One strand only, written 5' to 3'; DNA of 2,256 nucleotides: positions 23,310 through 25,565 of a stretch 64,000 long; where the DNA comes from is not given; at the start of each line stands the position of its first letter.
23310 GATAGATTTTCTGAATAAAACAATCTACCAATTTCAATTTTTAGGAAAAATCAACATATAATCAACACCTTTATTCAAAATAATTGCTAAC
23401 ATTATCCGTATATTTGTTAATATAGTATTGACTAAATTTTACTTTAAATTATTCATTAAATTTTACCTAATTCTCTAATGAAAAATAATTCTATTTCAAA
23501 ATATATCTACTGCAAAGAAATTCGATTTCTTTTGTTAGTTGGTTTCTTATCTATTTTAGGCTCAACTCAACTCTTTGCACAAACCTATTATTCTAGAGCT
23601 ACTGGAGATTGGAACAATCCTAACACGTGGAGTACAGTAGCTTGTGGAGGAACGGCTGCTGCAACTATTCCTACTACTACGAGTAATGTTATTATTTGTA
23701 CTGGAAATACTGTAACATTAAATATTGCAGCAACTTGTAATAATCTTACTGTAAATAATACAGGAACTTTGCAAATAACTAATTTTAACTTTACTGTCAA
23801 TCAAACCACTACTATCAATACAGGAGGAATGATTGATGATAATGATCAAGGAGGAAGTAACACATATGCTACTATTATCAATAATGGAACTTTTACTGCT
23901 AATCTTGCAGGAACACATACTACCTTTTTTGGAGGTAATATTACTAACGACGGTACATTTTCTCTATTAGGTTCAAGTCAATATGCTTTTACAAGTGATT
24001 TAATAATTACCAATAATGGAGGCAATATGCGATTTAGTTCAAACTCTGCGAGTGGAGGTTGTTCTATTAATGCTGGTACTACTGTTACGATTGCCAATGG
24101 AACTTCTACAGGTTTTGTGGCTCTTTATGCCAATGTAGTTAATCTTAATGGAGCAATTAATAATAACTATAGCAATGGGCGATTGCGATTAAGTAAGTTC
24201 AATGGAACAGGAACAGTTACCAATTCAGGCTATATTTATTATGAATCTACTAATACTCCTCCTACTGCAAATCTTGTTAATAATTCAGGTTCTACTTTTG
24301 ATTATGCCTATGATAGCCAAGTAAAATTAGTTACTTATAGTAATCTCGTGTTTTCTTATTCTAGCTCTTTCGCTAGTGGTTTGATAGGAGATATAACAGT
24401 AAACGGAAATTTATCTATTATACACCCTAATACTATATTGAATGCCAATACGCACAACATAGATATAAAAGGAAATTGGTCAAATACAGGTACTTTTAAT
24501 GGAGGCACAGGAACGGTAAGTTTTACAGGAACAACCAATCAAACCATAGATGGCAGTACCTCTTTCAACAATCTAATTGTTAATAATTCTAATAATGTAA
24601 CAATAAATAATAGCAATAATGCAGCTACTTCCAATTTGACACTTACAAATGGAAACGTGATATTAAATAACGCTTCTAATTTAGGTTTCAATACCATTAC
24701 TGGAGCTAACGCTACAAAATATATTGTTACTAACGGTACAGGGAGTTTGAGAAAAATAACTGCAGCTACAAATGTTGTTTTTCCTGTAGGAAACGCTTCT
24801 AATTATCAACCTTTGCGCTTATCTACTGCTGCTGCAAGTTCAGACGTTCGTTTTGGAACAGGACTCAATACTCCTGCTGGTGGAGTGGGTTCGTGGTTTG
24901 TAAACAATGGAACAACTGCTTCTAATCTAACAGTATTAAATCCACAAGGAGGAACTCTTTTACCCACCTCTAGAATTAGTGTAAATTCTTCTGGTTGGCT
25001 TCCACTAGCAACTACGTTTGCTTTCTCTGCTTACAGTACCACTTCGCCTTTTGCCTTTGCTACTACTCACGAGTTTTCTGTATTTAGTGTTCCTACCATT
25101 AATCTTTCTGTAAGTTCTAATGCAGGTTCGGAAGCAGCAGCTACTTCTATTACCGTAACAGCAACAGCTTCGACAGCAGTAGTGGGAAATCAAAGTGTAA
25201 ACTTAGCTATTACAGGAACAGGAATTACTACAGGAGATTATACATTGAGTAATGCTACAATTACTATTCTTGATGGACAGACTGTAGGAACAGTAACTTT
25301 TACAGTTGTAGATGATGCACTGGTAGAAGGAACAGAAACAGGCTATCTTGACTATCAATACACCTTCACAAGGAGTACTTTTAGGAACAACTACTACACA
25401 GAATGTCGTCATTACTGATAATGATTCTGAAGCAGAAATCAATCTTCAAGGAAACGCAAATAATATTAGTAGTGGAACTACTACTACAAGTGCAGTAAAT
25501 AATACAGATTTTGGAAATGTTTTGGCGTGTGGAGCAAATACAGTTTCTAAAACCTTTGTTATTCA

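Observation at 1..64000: Window-wide pattern: at least nine conserved genes are interrupted, mostly by one-base indels in homopolymers plus two C-to-T stops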

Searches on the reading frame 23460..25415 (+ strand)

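Call 7: search_protein_families(library=pfam, proteins=[window:23460-25415:+], max_evalue=0.01)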
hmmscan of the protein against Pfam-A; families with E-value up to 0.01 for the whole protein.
window:23460-25415:+ (652 aa): 1 family
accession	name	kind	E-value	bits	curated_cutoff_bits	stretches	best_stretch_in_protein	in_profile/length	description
PF10162.14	G8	-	0.0098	16.2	22.9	1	69-172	6-114/124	G8 domain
